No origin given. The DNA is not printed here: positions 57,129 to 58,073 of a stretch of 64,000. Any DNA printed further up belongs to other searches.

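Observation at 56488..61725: AMP-salvage / RuBisCO module: R15P-isomerase-like, HAD phosphatase, form-III-like RuBisCO, AI-2E permease, AMP phosphorylase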

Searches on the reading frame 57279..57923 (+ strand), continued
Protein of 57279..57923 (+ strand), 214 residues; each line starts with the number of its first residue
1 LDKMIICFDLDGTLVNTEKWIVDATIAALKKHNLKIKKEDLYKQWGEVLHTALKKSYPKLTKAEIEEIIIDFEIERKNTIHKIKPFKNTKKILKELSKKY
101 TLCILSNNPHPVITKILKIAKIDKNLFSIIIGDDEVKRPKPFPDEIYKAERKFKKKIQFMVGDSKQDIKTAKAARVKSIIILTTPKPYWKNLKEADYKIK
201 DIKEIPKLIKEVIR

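Call 43: search_solved_structures(query=A2, show_alignments=0, max_evalue=0.000001)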
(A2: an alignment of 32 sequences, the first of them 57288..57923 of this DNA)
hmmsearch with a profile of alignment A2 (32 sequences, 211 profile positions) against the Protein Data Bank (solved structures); distinct sequences matched with E-value up to 0.000001: 76 (the best 60 are shown).
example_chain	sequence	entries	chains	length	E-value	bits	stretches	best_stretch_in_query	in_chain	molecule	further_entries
2yy6_A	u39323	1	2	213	3.1e-27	98.8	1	2-207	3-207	phosphoglycolate phosphatase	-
2nyv_A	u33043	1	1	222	4.3e-27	98.4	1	2-207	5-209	Phosphoglycolate phosphatase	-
2hsz_A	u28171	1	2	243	8e-23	84.4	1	2-206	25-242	novel predicted phosphatase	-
3sd7_A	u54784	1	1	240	1.9e-22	83.2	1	2-206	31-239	Putative phosphatase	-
3d6j_A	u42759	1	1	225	1.5e-18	70.4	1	5-205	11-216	Putative haloacid dehalogenase-like hydrolase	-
3s6j_A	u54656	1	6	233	6e-18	68.5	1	5-182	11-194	Hydrolase, haloacid dehalogenase-like family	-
3mc1_A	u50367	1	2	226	5.7e-17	65.3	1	4-208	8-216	Predicted phosphatase, HAD family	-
2hi0_A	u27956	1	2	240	1e-16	64.5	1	56-206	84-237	Putative phosphoglycolate phosphatase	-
2w43_A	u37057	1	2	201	2.7e-14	56.6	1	2-206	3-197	HYPOTHETICAL 2-HALOALKANOIC ACID DEHALOGENASE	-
2w11_A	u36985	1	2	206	3.1e-14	56.4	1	2-206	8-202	2-HALOALKANOIC ACID DEHALOGENASE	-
2ah5_A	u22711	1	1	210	3.3e-14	56.3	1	3-197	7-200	COG0546: Predicted phosphatases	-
3kbb_A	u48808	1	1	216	4.3e-14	55.9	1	3-208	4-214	Phosphorylated carbohydrates phosphatase TM_1254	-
2hoq_A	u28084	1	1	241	5.9e-14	55.5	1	2-208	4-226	Putative HAD-hydrolase PH1655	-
2gfh_A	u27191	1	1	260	1.2e-13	54.4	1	77-209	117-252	haloacid dehalogenase-like hydrolase domain containing 4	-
4knv_A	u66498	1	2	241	4e-13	52.7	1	3-209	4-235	N-acylneuraminate-9-phosphatase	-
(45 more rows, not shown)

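Call 55: search_protein_families(library=ncbifam, proteins=[L065:7638-9038:+, L064:7639-8931:+, L062:7632-8897:+], max_evalue=1e-20)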
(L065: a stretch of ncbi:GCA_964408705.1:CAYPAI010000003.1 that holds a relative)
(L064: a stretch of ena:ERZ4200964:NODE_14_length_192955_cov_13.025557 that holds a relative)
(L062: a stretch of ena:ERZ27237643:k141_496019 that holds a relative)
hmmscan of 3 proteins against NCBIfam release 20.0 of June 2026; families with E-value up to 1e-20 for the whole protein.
L065:7638-9038:+ (466 aa): 6 families
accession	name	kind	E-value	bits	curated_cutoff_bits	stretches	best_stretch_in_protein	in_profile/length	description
TIGR03326.1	rubisco_III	equivalog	2.8e-111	372.4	497.45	1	48-458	28-426/426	type III ribulose-bisphosphate carboxylase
NF003252.0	PRK04208.1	subfamily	3e-107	359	438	1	49-446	44-433/468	ribulose-bisphosphate carboxylase large subunit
NF010002.0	PRK13475.1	equivalog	2.9e-62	210.8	489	1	50-456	40-438/459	ribulose-bisphosphate carboxylase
NF042437.1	OxoIsoapPDcar_OiaX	equivalog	1.3e-42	146.1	700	1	87-459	68-412/412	3-oxo-isoapionate-4-phosphate decarboxylase OiaX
NF007095.0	PRK09549.1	equivalog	1.6e-38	132.3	409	1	90-460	65-403/407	2,3-diketo-5-methylthiopentyl-1-phosphate enolase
TIGR03332.1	salvage_mtnW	equivalog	7.1e-31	107.2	513.6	1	89-459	69-407/407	2,3-diketo-5-methylthiopentyl-1-phosphate enolase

L064:7639-8931:+ (430 aa): 6 families
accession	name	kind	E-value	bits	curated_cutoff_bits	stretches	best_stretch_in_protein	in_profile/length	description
TIGR03326.1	rubisco_III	equivalog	5.4e-178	592.2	497.45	1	7-428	1-426/426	type III ribulose-bisphosphate carboxylase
NF003252.0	PRK04208.1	subfamily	7.8e-168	558.8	438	1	5-430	15-457/468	ribulose-bisphosphate carboxylase large subunit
NF010002.0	PRK13475.1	equivalog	5e-91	305.7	489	1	16-429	20-441/459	ribulose-bisphosphate carboxylase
NF007095.0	PRK09549.1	equivalog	2.3e-71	240.5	409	1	20-429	4-402/407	2,3-diketo-5-methylthiopentyl-1-phosphate enolase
NF042437.1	OxoIsoapPDcar_OiaX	equivalog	1.8e-61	208.2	700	1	73-428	71-411/412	3-oxo-isoapionate-4-phosphate decarboxylase OiaX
TIGR03332.1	salvage_mtnW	equivalog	9.1e-58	195.8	513.6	1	69-428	66-406/407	2,3-diketo-5-methylthiopentyl-1-phosphate enolase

L062:7632-8897:+ (421 aa): 6 families
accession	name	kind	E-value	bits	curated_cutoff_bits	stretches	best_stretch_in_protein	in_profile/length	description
TIGR03326.1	rubisco_III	equivalog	1.6e-165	551.1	497.45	1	5-416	1-426/426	type III ribulose-bisphosphate carboxylase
NF003252.0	PRK04208.1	subfamily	1.6e-158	528.1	438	1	5-421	16-460/468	ribulose-bisphosphate carboxylase large subunit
NF010002.0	PRK13475.1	equivalog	1.4e-84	284.4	489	1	15-417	21-441/459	ribulose-bisphosphate carboxylase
NF007095.0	PRK09549.1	equivalog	4.5e-74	249.4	409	1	18-419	4-404/407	2,3-diketo-5-methylthiopentyl-1-phosphate enolase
TIGR03332.1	salvage_mtnW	equivalog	1.3e-60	205.2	513.6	1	24-417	9-407/407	2,3-diketo-5-methylthiopentyl-1-phosphate enolase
NF042437.1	OxoIsoapPDcar_OiaX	equivalog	3.4e-58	197.4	700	1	67-417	71-412/412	3-oxo-isoapionate-4-phosphate decarboxylase OiaX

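Call 56: search_solved_structures(query=L065:7638-9038:+, show_alignments=1, max_evalue=1e-80)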
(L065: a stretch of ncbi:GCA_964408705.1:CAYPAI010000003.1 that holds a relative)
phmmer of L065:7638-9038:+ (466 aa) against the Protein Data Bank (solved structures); distinct sequences matched with E-value up to 1e-80: 6.
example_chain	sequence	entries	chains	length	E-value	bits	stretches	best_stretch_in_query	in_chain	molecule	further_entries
1geh_A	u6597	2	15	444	6.8e-85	289.1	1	48-460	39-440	RIBULOSE-1,5-BISPHOSPHATE CARBOXYLASE/OXYGENASE | Ribulose bisphosphate carboxylase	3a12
3a13_A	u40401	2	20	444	2.2e-84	287.5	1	48-460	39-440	Ribulose bisphosphate carboxylase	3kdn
3wqp_A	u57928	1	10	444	3.7e-84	286.7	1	48-460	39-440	Ribulose bisphosphate carboxylase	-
3kdo_A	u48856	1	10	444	1.2e-83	285.1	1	48-460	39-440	Ribulose bisphosphate carboxylase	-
6hun_A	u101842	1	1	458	4e-81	276.7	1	48-460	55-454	Ribulose bisphosphate carboxylase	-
8dht_A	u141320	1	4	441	7.9e-81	275.7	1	48-459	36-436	Ribulose bisphosphate carboxylase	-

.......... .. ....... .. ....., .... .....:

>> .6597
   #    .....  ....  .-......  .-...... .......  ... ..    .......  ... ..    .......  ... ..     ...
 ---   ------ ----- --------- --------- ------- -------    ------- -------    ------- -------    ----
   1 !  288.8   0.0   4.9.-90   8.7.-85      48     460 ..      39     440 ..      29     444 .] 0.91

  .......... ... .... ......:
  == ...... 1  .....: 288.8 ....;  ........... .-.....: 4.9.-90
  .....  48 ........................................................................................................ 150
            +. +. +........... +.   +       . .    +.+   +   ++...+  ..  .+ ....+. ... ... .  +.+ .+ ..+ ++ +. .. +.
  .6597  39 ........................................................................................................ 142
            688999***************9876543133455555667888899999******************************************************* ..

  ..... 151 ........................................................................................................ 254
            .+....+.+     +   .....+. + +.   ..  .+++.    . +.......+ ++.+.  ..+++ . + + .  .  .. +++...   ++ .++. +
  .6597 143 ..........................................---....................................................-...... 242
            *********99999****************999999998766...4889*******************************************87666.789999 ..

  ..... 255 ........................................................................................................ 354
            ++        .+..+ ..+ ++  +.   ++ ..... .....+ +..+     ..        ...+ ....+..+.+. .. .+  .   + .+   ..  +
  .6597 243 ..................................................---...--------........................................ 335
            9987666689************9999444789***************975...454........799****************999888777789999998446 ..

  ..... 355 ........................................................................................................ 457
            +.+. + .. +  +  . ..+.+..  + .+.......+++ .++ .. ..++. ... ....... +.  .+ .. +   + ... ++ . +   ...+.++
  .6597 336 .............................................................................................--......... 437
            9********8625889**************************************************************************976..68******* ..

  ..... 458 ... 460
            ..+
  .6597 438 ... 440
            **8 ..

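Call 69: predict_structure(alignment_id=A3)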
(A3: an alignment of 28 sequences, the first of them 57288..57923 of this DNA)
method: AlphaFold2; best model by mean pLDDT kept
length: 211 residues; sequences in the alignment: 28
mean_pLDDT: 94.3   pTM: 0.88
mean pLDDT of the five models: 94.3, 93.9, 93.3, 92.4, 91.2
residues with pLDDT >= 90: 188; 70-90: 23; 50-70: 0; < 50: 0
segments of 3 or more residues with pLDDT < 50: none
pLDDT, mean of each block of 10 residues (from residue 1): 96 93 96 90 87 95 97 92 97 97 95 97 97 93 95 96 95 97 89 96 91 72
secondary structure, 60 per line:
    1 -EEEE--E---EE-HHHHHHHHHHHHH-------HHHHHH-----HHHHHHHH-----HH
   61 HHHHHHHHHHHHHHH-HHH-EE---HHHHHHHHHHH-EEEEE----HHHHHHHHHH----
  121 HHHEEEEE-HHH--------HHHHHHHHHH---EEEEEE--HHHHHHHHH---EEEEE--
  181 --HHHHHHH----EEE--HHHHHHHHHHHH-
elements in order: E2-5 H15-27 H35-40 H46-53 H59-75 H86-96 E98-102 H107-116 E124-128 H141-150 E154-159 H162-170 E174-178 H183-189 E194-196 H199-210

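Call 72: fold_search(model_id=the predicted structure, library=pdb)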
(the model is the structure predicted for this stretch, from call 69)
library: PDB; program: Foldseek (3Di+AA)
matches with E <= 10: 1093; with E <= 0.001: 311
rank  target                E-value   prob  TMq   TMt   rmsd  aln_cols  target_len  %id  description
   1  2hsz_A                2.2e-15  1.00  0.82  0.77   3.1       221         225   27  Crystal structure of a predicted phosphoglycolate phosphatase (hs_0176) from haemophilus somnus 129pt at 1.90 A resolu (released 2006-08-15)
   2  3s6j_D                2.3e-14  1.00  0.81  0.80   3.2       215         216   23  The crystal structure of a hydrolase from Pseudomonas syringae (released 2011-07-13)
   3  2yy6_A                5.6e-14  1.00  0.77  0.78   3.2       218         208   25  Crystal Structure of the phosphoglycolate phosphatase from Aquifex aeolicus VF5 (released 2007-10-30)
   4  3sd7                  5.6e-14  1.00  0.77  0.76   3.4       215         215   26  1.7 Angstrom Resolution Crystal Structure of Putative Phosphatase from Clostridium difficile (released 2011-06-29)
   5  3s6j_E                8.2e-14  1.00  0.82  0.79   3.0       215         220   22  The crystal structure of a hydrolase from Pseudomonas syringae (released 2011-07-13)
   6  3d6j                  9.3e-14  1.00  0.84  0.84   2.5       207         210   22  Crystal structure of Putative haloacid dehalogenase-like hydrolase from Bacteroides fragilis (released 2008-07-15)
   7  3s6j_A                2.1e-13  1.00  0.83  0.81   3.1       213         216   22  The crystal structure of a hydrolase from Pseudomonas syringae (released 2011-07-13)
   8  2ah5                  2.5e-13  1.00  0.83  0.83   2.7       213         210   22  Hydrolase, haloacid dehalogenase-like family protein SP0104 from Streptococcus pneumoniae (released 2005-09-27)
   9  4ex7                  2.9e-13  1.00  0.79  0.77   3.4       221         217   19  Crystal structure of the alnumycin P phosphatase in complex with free phosphate (released 2013-01-16)
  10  3s6j_C                3.1e-13  1.00  0.80  0.80   3.2       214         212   21  The crystal structure of a hydrolase from Pseudomonas syringae (released 2011-07-13)
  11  3s6j_F                3.5e-13  1.00  0.81  0.78   3.1       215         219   22  The crystal structure of a hydrolase from Pseudomonas syringae (released 2011-07-13)
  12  7oct_A                3.7e-13  1.00  0.78  0.26   3.1       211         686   19  NADPH bound to the dehydrogenase domain of the bifunctional mannitol-1-phosphate dehydrogenase/phosphatase MtlD-N374A  (released 2022-04-20)
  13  3s6j_B                5.1e-13  1.00  0.79  0.80   3.2       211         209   22  The crystal structure of a hydrolase from Pseudomonas syringae (released 2011-07-13)
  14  2go7_B                7.0e-13  1.00  0.78  0.82   3.9       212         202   16  CRYSTAL STRUCTURE OF A HYDROLASE FROM HALOACID DEHALOGENASE-LIKE FAMILY (SP_2064) FROM STREPTOCOCCUS PNEUMONIAE TIGR4  (released 2006-05-23)
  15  4ex6                  7.5e-13  1.00  0.78  0.75   3.4       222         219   19  Crystal structure of the alnumycin P phosphatase AlnB (released 2013-01-16)
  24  2nyv                  2.1e-12  1.00  0.76  0.74   3.4       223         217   26  X-ray crystal structure of a phosphoglycolate phosphatase from Aquifex aeolicus (released 2006-12-05)
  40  4uar                  7.7e-12  1.00  0.77  0.72   3.3       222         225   18  Crystal structure of apo-CbbY from Rhodobacter sphaeroides (released 2014-12-31)
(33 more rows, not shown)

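Call 73: find_related_loci(query=A3, collection=metagenome_contigs, flank=7000)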
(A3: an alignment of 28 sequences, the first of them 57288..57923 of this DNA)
Query A3 (211 aa) in metagenome_contigs; peptide patterns used: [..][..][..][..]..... (x = any residue, [..] = any of these).
164 stretches matched a pattern; 29 encode a relative of the query (tblastn E <= 1e-3); 29 distinct loci.
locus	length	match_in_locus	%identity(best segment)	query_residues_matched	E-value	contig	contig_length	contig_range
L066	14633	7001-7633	83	1-211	4e-106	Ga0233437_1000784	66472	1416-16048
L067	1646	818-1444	74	1-209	1e-101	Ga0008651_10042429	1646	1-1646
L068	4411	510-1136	74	1-209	7e-96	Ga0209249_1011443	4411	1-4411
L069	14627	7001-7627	77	1-209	9e-92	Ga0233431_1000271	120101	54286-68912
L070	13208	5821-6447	63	1-209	5e-82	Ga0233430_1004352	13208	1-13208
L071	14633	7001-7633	64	1-211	1e-80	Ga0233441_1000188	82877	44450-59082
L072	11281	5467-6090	62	1-208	5e-80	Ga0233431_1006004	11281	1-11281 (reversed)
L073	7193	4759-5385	61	1-209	4e-79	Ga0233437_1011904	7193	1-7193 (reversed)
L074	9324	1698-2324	62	1-209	2e-79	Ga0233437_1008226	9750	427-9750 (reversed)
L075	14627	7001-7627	64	1-209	1e-77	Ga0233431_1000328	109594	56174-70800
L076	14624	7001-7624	56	1-208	4e-74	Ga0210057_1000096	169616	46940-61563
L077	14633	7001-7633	59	1-209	5e-74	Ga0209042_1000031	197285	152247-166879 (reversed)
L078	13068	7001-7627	64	1-209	3e-72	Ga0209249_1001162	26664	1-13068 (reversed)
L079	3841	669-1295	60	1-209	1e-67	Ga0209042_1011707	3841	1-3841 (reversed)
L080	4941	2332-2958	60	1-209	1e-67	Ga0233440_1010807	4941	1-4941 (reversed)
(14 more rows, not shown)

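Call 80: find_encoding_contigs(protein=P0316, flank=5000, max_places=2)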
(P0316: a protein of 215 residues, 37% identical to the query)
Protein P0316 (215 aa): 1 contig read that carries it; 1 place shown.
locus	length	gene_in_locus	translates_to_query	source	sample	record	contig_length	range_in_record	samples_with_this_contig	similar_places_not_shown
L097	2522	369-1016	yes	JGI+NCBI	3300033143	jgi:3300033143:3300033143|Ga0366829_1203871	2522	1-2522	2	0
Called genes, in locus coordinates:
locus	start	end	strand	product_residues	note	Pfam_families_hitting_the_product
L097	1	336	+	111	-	?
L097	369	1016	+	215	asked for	PF00702:Hydrolase, PF12710:HAD (weak), PF13344:Hydrolase_6 (faint), PF13419:HAD_2, PF13242:Hydrolase_like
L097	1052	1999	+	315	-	PF01594:AI-2E_transport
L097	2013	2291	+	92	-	PF01870:Hjc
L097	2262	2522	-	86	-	?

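Call 81: find_encoding_contigs(protein=P0319, flank=5000, max_places=2)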
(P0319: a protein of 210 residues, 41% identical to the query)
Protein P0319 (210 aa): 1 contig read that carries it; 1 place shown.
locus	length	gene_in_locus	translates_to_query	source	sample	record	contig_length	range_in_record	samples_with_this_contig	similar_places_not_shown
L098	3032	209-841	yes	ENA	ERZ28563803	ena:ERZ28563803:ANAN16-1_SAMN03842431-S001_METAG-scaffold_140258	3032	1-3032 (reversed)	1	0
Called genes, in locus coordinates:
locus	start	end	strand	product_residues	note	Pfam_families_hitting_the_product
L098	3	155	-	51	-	?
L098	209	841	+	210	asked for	PF00702:Hydrolase, PF13419:HAD_2, PF13242:Hydrolase_like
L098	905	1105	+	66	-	-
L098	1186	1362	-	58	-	-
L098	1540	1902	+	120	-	PF18477:PIN_9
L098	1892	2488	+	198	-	PF03876:SHS2_Rpb7-N, PF00575:S1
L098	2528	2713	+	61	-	PF06093:Spt4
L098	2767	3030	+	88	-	?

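Call 82: find_encoding_contigs(protein=P0311, flank=5000, max_places=2)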
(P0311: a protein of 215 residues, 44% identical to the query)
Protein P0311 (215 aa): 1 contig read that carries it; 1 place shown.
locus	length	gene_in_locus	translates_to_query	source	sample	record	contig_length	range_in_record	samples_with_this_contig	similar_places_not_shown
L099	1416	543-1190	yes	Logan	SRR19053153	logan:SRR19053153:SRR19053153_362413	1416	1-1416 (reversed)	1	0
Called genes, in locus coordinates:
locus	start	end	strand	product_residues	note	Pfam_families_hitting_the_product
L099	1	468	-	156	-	?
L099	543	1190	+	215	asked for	PF00702:Hydrolase, PF08282:Hydrolase_3 (faint), PF13344:Hydrolase_6 (faint), PF13419:HAD_2, PF13242:Hydrolase_like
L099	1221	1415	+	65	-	?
